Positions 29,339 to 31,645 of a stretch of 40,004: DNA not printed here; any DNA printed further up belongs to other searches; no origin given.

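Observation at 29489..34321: DsrMKJOP / Hme-type membrane redox module compressed into four coupled genes, with no catalytic partner in the window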

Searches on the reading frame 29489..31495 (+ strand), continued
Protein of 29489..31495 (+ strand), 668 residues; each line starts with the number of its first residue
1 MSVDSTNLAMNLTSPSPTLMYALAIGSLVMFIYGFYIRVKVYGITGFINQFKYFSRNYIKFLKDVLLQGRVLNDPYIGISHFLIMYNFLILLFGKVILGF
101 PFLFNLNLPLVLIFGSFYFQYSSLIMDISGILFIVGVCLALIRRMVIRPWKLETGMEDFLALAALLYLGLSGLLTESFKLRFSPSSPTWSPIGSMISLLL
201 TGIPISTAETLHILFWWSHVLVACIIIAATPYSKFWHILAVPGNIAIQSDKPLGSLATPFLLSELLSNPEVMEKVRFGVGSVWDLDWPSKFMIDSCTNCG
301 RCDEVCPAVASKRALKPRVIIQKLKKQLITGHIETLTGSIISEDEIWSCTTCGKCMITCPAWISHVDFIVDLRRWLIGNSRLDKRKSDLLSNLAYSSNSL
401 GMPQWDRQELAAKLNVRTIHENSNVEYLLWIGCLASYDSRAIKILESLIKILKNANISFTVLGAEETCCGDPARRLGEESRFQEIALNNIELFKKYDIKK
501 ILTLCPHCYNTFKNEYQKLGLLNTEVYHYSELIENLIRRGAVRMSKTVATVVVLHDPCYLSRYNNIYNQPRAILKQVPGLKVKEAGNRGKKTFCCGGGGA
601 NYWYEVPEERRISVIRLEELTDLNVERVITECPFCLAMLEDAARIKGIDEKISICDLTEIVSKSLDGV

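Call 50: search_protein_families(library=ncbifam, proteins=[L057:5368-6483:+, L019:3488-4396:+], max_evalue=10)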
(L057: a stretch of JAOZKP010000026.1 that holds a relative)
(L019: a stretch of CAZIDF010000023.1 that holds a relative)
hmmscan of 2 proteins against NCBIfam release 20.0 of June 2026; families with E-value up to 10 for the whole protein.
L057:5368-6483:+ (371 aa): 6 families
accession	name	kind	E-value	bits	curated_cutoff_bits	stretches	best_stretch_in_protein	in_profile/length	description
TIGR04257.1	nanowire_3heme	domain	3e-05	24.1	40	3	193-249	14-62/75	c(7)-type cytochrome triheme domain-containing protein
NF008659.0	PRK11659.1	equivalog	7.5e-05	22.5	184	2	92-259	45-181/188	cytochrome c nitrite reductase pentaheme subunit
TIGR03146.1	cyt_nit_nrfB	equivalog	0.00057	20.2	166.6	2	92-248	10-144/145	cytochrome c nitrite reductase pentaheme subunit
NF049875.1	NetB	exception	0.93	9.3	380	1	211-303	73-171/211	Nrf-like electron transfer protein NetB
NF009046.0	PRK12380.1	subfamily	3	8.2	113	1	269-310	61-101/113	hydrogenase/urease nickel incorporation protein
TIGR03153.1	cytochr_NrfH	equivalog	3.2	7.8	134.2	2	134-164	104-136/138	cytochrome c nitrite reductase small subunit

L019:3488-4396:+ (302 aa): 11 families
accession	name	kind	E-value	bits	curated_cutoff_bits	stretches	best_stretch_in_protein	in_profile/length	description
NF041028.1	decahem_GSU2203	exception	0.00024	20.4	325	2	28-216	66-230/317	GSU2203 family decaheme c-type cytochrome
NF045722.1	c3_cytochr_TmcA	equivalog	0.015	15.2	114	1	188-229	80-124/125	acidic tetraheme cytochrome c3 TmcA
TIGR04257.1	nanowire_3heme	domain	0.029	14.5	40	2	110-158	20-59/75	c(7)-type cytochrome triheme domain-containing protein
NF008339.0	PRK11125.1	equivalog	0.037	12.7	595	2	56-109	273-336/487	ammonia-forming cytochrome c nitrite reductase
TIGR03153.1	cytochr_NrfH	equivalog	0.04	14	134.2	2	58-80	42-63/138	cytochrome c nitrite reductase small subunit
TIGR03152.1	cyto_c552_HCOOH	exception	0.084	11.6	692.5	1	52-78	227-253/441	ammonia-forming nitrite reductase cytochrome c552 subunit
NF008659.0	PRK11659.1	equivalog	0.1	12.2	184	1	28-201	45-173/188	cytochrome c nitrite reductase pentaheme subunit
TIGR01905.1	paired_CXXCH_1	subfamily_domain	0.2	11.6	25.2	1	121-132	28-39/41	doubled CXXCH domain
TIGR03507.1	decahem_SO1788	subfamily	0.38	9.1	209.3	1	188-216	161-189/672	OmcA/MtrC family decaheme c-type cytochrome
TIGR03146.1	cyt_nit_nrfB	equivalog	0.48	10.7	166.6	1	28-196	10-142/145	cytochrome c nitrite reductase pentaheme subunit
NF011606.0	PRK15032.1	equivalog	1.9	7.5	455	1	19-53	316-350/390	pentaheme c-type cytochrome TorC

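Call 58: search_protein_families(library=ncbifam, proteins=[L057:6492-7127:+, L019:4380-4976:+], max_evalue=1e-20)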
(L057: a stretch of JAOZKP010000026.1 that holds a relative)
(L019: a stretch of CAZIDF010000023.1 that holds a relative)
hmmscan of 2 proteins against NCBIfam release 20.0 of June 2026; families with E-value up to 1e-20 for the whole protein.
L057:6492-7127:+ (211 aa): 13 families
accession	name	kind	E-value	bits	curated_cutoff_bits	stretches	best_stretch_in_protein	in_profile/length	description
NF011569.0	PRK14993.1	equivalog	7.7e-67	225.3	416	1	5-200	31-230/244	tetrathionate reductase subunit TtrB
NF045797.1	DsrO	equivalog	1.8e-61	207.6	200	1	5-192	31-234/235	sulfate reduction electron transfer complex DsrMKJOP subunit DsrO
NF041715.1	arsenate_red_ArrB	equivalog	2.4e-59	200.7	450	2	17-119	2-104/233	arsenate respiratory reductase iron-sulfur subunit ArrB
TIGR03149.1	cyt_nit_nrfC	equivalog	8.3e-59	198.6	377.6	1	13-194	34-218/225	cytochrome c nitrite reductase Fe-S protein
TIGR03478.1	DMSO_red_II_bet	subfamily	4.4e-44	150.7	480.7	1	50-199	109-259/321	DMSO reductase family type II enzyme, iron-sulfur subunit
TIGR02951.1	DMSO_dmsB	equivalog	1.7e-43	148.4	214.1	1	18-163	2-156/161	DMSO/selenate family reductase complex B subunit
NF042979.1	EthbenzDh_ebdB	equivalog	2.1e-39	135.4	740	1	50-193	131-276/354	ethylbenzene dehydrogenase subunit beta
NF041782.1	mnquin_red_QrcC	equivalog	1.3e-37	129.8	400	1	18-121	1-118/239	menaquinone reductase iron-sulfur cluster-binding subunit QrcC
TIGR01660.1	narH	equivalog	9.9e-32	110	524.05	1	56-175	167-287/492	nitrate reductase subunit beta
NF045715.1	sulf_resp_HmcB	equivalog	3e-31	108.7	420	1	18-162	37-200/307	sulfate respiration complex iron-sulfur protein HmcB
NF008134.0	PRK10882.1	equivalog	5.4e-31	107.9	263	1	17-174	38-222/329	hydrogenase 2 operon protein HybA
NF038355.1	FDH3_beta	equivalog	4.4e-27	95.3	240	1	20-135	5-122/180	formate dehydrogenase FDH3 subunit beta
TIGR01582.1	FDH-beta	equivalog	1.2e-26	93.4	334.7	1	69-172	90-194/283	formate dehydrogenase subunit beta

L019:4380-4976:+ (198 aa): 12 families
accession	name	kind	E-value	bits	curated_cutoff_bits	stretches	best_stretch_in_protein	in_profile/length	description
NF011569.0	PRK14993.1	equivalog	3.5e-62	210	416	1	4-191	39-230/244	tetrathionate reductase subunit TtrB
NF045797.1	DsrO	equivalog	1e-58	198.5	200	1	2-183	37-234/235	sulfate reduction electron transfer complex DsrMKJOP subunit DsrO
TIGR03149.1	cyt_nit_nrfC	equivalog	7.1e-52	176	377.6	1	3-186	33-219/225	cytochrome c nitrite reductase Fe-S protein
NF041715.1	arsenate_red_ArrB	equivalog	3.4e-48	164.2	450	1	8-113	2-107/233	arsenate respiratory reductase iron-sulfur subunit ArrB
TIGR02951.1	DMSO_dmsB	equivalog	1.5e-39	135.6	214.1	1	9-155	2-157/161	DMSO/selenate family reductase complex B subunit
NF041782.1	mnquin_red_QrcC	equivalog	1.1e-36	126.7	400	1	9-113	1-119/239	menaquinone reductase iron-sulfur cluster-binding subunit QrcC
TIGR03478.1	DMSO_red_II_bet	subfamily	2e-36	125.6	480.7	1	41-184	109-254/321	DMSO reductase family type II enzyme, iron-sulfur subunit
NF042979.1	EthbenzDh_ebdB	equivalog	3.7e-31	108.3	740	1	42-183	132-275/354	ethylbenzene dehydrogenase subunit beta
NF008134.0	PRK10882.1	equivalog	3.8e-29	101.8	263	1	58-166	108-223/329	hydrogenase 2 operon protein HybA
NF045715.1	sulf_resp_HmcB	equivalog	1e-28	100.3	420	1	7-154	35-201/307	sulfate respiration complex iron-sulfur protein HmcB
TIGR01582.1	FDH-beta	equivalog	2.5e-28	99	334.7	1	62-162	92-193/283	formate dehydrogenase subunit beta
NF038355.1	FDH3_beta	equivalog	2.6e-26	92.8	240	1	10-111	4-102/180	formate dehydrogenase FDH3 subunit beta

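Call 85: predict_structure(alignment_id=A2)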
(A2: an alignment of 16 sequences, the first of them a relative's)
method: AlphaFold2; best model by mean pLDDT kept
length: 668 residues; sequences in the alignment: 16
mean_pLDDT: 87.6   pTM: 0.86
mean pLDDT of the five models: 87.6, 86.3, 84.0, 81.2, 79.6
residues with pLDDT >= 90: 390; 70-90: 230; 50-70: 36; < 50: 12
segments of 3 or more residues with pLDDT < 50: 1-11
pLDDT, mean of each block of 10 residues (from residue 1): 37 67 91 92 82 83 84 82 90 75 57 63 85 95 88 82 93 86 69 85 86 89 92 88 87 86 84 78 90 91 93 94 92 85 92 91 93 92 90 92 91 94 92 91 95 95 94 92 95 94 95 93 94 96 89 95 94 95 93 80 82 95 96 94 94 95 80
secondary structure, 60 per line:
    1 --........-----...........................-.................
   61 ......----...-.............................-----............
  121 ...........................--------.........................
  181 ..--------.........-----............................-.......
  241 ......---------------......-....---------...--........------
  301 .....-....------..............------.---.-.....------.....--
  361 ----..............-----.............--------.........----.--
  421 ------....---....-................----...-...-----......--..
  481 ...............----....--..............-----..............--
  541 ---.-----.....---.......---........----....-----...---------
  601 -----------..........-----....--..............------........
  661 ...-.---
elements in order: H3-10 H16-42 H44-66 H75-103 H109-147 H156-182 H191-199 H205-232 H234-246 H262-267 H269-272 H287-294 H301-305 H307-310 H317-330 H343-347 H354-358 H365-378 H384-396 H405-413 E427-430 H434-437 H439-454 E459-461 H471-476 H479-495 E500-503 H506-519 E525-528 H529-538 E550-554 H558-564 H568-575 E580-583 H612-621 E627-630 H633-646 E653-656 H657-663

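Call 88: fold_search(model_id=the predicted structure, library=pdb)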
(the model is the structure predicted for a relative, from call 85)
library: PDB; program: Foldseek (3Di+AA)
matches with E <= 10: 239; with E <= 0.001: 8
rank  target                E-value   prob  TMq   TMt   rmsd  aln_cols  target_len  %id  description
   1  9ojn                  9.7e-36  1.00  0.82  0.74   4.8       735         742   25  Structure of Mycobacterium smegmatis EtfD (released 2025-05-21)
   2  9a6l_A                4.1e-09  1.00  0.31  0.81   3.1       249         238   19  Integrative model of LUTA-LUTB by crosslinking MS and deep learning (released 2024-09-18)
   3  8rwn_B                4.3e-06  1.00  0.28  0.61   4.8       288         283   18  CryoEM structure of the Hdr(ABC)2 subunits of the Elp-Hdr complex of Methanothermobacter marburgensis (released 2025-05-14)
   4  7bkb_B                6.8e-06  1.00  0.29  0.61   5.1       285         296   20  Formate dehydrogenase - heterodisulfide reductase - formylmethanofuran dehydrogenase complex from Methanospirillum hun (released 2021-09-29)
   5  8rvy_b                7.7e-06  1.00  0.28  0.61   4.6       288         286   17  CryoEM structure of the Elp-Hdr complex of Methanothermobacter marburgensis state 1 (composite structure) (released 2025-05-14)
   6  8rvy_B                1.9e-05  1.00  0.27  0.59   4.8       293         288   16  CryoEM structure of the Elp-Hdr complex of Methanothermobacter marburgensis state 1 (composite structure) (released 2025-05-14)
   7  8rvu_B                2.4e-05  1.00  0.30  0.65   3.9       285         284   19  CryoEM structure of the Elp-Hdr complex of Methanothermobacter marburgensis state 2 (composite structure) (released 2025-05-14)
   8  5odc_B                2.5e-05  1.00  0.28  0.59   5.1       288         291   16  Heterodisulfide reductase / [NiFe]-hydrogenase complex from Methanothermococcus thermolithotrophicus at 2.3 A resoluti (released 2017-08-30)
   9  5ijw_A                9.0e-03  1.00  0.17  0.34   9.0       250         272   11  Glutamate Racemase (MurI) from Mycobacterium smegmatis with bound D-glutamate, 1.8 Angstrom resolution, X-ray diffract (released 2016-05-25)
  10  3s81_C                1.1e-02  1.00  0.20  0.42   7.8       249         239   11  Crystal Structure of Putative Aspartate Racemase from Salmonella Typhimurium (released 2011-06-15)
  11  3ojc_A                1.3e-02  1.00  0.18  0.37   9.0       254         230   12  Crystal structure of a putative Asp/Glu Racemase from Yersinia pestis (released 2010-09-15)
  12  3s81_D                1.4e-02  1.00  0.20  0.44   7.5       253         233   13  Crystal Structure of Putative Aspartate Racemase from Salmonella Typhimurium (released 2011-06-15)
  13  3ir6_C                1.6e-02  1.00  0.21  0.56  10.1       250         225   17  Crystal structure of NarGHI mutant NarG-H49S (released 2010-01-05)
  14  5hj7_B                1.8e-02  1.00  0.18  0.36   8.7       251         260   11  Glutamate Racemase Mycobacterium tuberculosis (MurI) with bound D-glutamate, 2.3 Angstrom resolution, X-ray diffractio (released 2016-05-25)
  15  1q16_C                1.8e-02  1.00  0.20  0.54  10.3       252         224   16  Crystal structure of Nitrate Reductase A, NarGHI, from Escherichia coli (released 2003-10-07)
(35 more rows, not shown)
